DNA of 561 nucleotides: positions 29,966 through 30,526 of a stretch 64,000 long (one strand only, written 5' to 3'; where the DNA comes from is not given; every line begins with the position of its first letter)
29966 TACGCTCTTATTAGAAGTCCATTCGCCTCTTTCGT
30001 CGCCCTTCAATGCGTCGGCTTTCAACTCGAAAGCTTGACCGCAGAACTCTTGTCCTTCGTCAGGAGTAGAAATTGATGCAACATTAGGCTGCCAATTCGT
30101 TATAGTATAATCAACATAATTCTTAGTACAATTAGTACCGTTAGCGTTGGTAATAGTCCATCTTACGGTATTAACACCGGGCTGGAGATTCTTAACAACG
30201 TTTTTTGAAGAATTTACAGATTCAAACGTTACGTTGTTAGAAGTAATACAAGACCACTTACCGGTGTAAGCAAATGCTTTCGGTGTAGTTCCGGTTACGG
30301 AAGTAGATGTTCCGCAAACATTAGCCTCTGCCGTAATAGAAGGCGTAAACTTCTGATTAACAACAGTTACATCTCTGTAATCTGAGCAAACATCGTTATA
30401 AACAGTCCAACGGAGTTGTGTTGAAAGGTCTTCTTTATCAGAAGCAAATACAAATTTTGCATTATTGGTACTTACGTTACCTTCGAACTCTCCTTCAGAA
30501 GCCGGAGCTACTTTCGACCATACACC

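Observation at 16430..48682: Hierarchical repeat: a 12-module, ~3.36-kb super-unit duplicated in tandem about ten times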

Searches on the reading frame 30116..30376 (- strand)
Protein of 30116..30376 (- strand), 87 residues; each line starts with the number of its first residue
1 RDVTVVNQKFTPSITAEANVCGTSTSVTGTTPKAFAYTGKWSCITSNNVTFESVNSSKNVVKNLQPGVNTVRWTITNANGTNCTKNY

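Call 28: predict_structure(alignment_id=A1)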
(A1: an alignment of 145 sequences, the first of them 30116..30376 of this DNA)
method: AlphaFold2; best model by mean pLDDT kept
length: 87 residues; sequences in the alignment: 145
mean_pLDDT: 89.5   pTM: 0.76
mean pLDDT of the five models: 89.5, 88.7, 88.4, 88.4, 88.3
residues with pLDDT >= 90: 57; 70-90: 25; 50-70: 5; < 50: 0
segments of 3 or more residues with pLDDT < 50: none
pLDDT, mean of each block of 10 residues (from residue 1): 84 91 96 87 95 96 96 85 69
secondary structure, 60 per line:
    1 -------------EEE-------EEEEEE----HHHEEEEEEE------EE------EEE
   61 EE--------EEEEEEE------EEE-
elements in order: E14-16 E24-29 E37-43 E58-62 E71-77 E84-86

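Call 32: fold_search(model_id=the predicted structure, library=pdb)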
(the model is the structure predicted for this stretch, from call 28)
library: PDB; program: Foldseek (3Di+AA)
matches with E <= 10: 1609; with E <= 0.001: 0
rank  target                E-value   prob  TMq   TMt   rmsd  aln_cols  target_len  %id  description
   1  2yrl_MODEL_1_A        2.6e-02  1.00  0.60  0.52   4.1        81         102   21  Solution structure of the PKD domain from KIAA 1837 protein (released 2007-10-02)
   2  8sso_B                1.0e-01  0.97  0.52  0.50   5.4        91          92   18  AurA bound to danusertib and inhibiting monobody Mb2 (released 2023-09-06)
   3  9fly_A                1.1e-01  1.00  0.59  0.07   5.1        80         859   26  CryoEM structure of the base (4151-5009) in the grappling hook protein A (GhpA) in the bacterium Aureispira sp. CCB-QB (released 2024-10-16)
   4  9ll4_A                1.2e-01  0.87  0.44  0.38   5.8        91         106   14  Crystal structure of the Helicobacter pylori copper resistance determinant CrdA in complex with silver ions in space g (released 2025-11-19)
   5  7z47_G                1.2e-01  0.99  0.52  0.06   5.8        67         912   22  Tail of bacteriophage SU10 (released 2022-08-10)
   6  7z4b_DW               1.2e-01  0.97  0.50  0.06   6.0        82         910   21  Bacteriophage SU10 virion (C1) (released 2022-12-28)
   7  7kpn_Z                1.4e-01  0.93  0.45  0.44  10.0        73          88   18  Adeno-associated virus serotype 5 in complex with the cellular receptor AAVR at 2.5 Angstroms resolution, AAV5 AAVR (released 2020-12-16)
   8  5h5z_A                1.5e-01  0.66  0.36  0.17   6.8        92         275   11  Crystal structure of bony fish MHC class I, peptide and B2m II (released 2017-11-22)
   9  7y73_A                1.7e-01  0.89  0.46  0.42   4.6        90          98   10  Crystal structure of sDscam Ig1 domain, isoform beta3v7 (released 2023-05-24)
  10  2l3b_MODEL_1_A        1.7e-01  0.87  0.47  0.36   5.3       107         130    8  Solution NMR structure of the BT_0084 lipoprotein from Bacteroides thetaiotaomicron, Northeast Structural Geno (released 2010-11-10)
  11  6tqs_F                2.0e-01  0.96  0.49  0.35   6.4        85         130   13  The crystal structure of the MSP domain of human MOSPD2 in complex with the conventional FFAT motif of ORP1. (released 2020-11-18)
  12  4aq1_A                2.4e-01  0.87  0.43  0.08   5.5        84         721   17  Structure of the SbsB S-layer protein of Geobacillus stearothermophilus PV72p2 in complex with nanobody KB6 (released 2012-06-13)
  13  9dlf_A                2.5e-01  0.54  0.33  0.28   6.3       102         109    5  Arabinosyltransferase AftB in complex with Fab_B3 (released 2025-06-25)
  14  6tqu_B                2.6e-01  0.97  0.53  0.40   4.6        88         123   11  The crystal structure of the MSP domain of human MOSPD2 in complex with the Phospho-FFAT motif of STARD3. (released 2020-11-18)
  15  7z4f_G                2.6e-01  0.91  0.51  0.06   8.9       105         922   17  Tail of phage SU10 genome release intermediate (released 2022-08-17)
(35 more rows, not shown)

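Call 67: search_protein_families(library=pfam, alignment_id=A1, max_evalue=0.01)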
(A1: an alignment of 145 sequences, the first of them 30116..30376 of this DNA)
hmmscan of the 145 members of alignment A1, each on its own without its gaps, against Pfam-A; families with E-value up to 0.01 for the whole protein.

A. member 1, window:30116-30376:- (87 aa): 0 families

B. families by the number of members that match (of 145 scanned): 4 families
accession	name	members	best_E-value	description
PF22352.2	K319L-like_PKD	11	3.2e-06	K319L-like, PKD domain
PF02010.21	REJ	1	0.0021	REJ domain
PF17138.9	DUF5111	1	0.0066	Domain of unknown function (DUF5111)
PF00928.26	Adap_comp_sub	1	0.0084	Adaptor complexes medium subunit family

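Call 71: search_solved_structures(query=A1, max_evalue=0.1)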
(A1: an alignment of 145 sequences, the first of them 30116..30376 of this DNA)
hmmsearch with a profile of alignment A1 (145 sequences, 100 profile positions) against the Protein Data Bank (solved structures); distinct sequences matched with E-value up to 0.1: 5.
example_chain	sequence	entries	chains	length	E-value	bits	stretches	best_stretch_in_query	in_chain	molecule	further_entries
9flp_A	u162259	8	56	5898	5.7e-124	408.3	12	5-95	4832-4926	The grappling hook protein A in the bacterium Aureispira sp. CCB-QB1 | The grappling hook protein A (GhpA) in the bacterium Aureispira sp. CCB-QB1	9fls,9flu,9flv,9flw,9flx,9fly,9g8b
6nz0_Z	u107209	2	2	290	7.9e-06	29.2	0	16-87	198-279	Dyslexia-associated protein KIAA0319-like protein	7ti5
2yrl_A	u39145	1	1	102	8.1e-06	29.1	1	26-93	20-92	KIAA1837 protein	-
7kpn_Z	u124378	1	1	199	0.05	17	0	16-78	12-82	Dyslexia-associated protein KIAA0319-like protein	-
7b5h_AA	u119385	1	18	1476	0.076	16.4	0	19-92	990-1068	All3314 protein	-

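Call 73: search_solved_structures(query=A1, max_evalue=1e-10, show_alignments=1)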
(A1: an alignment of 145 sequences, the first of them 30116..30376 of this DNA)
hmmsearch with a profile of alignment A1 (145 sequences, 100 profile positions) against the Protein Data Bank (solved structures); distinct sequences matched with E-value up to 1e-10: 1.
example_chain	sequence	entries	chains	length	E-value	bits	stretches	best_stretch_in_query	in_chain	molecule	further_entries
9flp_A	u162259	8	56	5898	5.7e-124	408.3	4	5-95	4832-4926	The grappling hook protein A in the bacterium Aureispira sp. CCB-QB1 | The grappling hook protein A (GhpA) in the bacterium Aureispira sp. CCB-QB1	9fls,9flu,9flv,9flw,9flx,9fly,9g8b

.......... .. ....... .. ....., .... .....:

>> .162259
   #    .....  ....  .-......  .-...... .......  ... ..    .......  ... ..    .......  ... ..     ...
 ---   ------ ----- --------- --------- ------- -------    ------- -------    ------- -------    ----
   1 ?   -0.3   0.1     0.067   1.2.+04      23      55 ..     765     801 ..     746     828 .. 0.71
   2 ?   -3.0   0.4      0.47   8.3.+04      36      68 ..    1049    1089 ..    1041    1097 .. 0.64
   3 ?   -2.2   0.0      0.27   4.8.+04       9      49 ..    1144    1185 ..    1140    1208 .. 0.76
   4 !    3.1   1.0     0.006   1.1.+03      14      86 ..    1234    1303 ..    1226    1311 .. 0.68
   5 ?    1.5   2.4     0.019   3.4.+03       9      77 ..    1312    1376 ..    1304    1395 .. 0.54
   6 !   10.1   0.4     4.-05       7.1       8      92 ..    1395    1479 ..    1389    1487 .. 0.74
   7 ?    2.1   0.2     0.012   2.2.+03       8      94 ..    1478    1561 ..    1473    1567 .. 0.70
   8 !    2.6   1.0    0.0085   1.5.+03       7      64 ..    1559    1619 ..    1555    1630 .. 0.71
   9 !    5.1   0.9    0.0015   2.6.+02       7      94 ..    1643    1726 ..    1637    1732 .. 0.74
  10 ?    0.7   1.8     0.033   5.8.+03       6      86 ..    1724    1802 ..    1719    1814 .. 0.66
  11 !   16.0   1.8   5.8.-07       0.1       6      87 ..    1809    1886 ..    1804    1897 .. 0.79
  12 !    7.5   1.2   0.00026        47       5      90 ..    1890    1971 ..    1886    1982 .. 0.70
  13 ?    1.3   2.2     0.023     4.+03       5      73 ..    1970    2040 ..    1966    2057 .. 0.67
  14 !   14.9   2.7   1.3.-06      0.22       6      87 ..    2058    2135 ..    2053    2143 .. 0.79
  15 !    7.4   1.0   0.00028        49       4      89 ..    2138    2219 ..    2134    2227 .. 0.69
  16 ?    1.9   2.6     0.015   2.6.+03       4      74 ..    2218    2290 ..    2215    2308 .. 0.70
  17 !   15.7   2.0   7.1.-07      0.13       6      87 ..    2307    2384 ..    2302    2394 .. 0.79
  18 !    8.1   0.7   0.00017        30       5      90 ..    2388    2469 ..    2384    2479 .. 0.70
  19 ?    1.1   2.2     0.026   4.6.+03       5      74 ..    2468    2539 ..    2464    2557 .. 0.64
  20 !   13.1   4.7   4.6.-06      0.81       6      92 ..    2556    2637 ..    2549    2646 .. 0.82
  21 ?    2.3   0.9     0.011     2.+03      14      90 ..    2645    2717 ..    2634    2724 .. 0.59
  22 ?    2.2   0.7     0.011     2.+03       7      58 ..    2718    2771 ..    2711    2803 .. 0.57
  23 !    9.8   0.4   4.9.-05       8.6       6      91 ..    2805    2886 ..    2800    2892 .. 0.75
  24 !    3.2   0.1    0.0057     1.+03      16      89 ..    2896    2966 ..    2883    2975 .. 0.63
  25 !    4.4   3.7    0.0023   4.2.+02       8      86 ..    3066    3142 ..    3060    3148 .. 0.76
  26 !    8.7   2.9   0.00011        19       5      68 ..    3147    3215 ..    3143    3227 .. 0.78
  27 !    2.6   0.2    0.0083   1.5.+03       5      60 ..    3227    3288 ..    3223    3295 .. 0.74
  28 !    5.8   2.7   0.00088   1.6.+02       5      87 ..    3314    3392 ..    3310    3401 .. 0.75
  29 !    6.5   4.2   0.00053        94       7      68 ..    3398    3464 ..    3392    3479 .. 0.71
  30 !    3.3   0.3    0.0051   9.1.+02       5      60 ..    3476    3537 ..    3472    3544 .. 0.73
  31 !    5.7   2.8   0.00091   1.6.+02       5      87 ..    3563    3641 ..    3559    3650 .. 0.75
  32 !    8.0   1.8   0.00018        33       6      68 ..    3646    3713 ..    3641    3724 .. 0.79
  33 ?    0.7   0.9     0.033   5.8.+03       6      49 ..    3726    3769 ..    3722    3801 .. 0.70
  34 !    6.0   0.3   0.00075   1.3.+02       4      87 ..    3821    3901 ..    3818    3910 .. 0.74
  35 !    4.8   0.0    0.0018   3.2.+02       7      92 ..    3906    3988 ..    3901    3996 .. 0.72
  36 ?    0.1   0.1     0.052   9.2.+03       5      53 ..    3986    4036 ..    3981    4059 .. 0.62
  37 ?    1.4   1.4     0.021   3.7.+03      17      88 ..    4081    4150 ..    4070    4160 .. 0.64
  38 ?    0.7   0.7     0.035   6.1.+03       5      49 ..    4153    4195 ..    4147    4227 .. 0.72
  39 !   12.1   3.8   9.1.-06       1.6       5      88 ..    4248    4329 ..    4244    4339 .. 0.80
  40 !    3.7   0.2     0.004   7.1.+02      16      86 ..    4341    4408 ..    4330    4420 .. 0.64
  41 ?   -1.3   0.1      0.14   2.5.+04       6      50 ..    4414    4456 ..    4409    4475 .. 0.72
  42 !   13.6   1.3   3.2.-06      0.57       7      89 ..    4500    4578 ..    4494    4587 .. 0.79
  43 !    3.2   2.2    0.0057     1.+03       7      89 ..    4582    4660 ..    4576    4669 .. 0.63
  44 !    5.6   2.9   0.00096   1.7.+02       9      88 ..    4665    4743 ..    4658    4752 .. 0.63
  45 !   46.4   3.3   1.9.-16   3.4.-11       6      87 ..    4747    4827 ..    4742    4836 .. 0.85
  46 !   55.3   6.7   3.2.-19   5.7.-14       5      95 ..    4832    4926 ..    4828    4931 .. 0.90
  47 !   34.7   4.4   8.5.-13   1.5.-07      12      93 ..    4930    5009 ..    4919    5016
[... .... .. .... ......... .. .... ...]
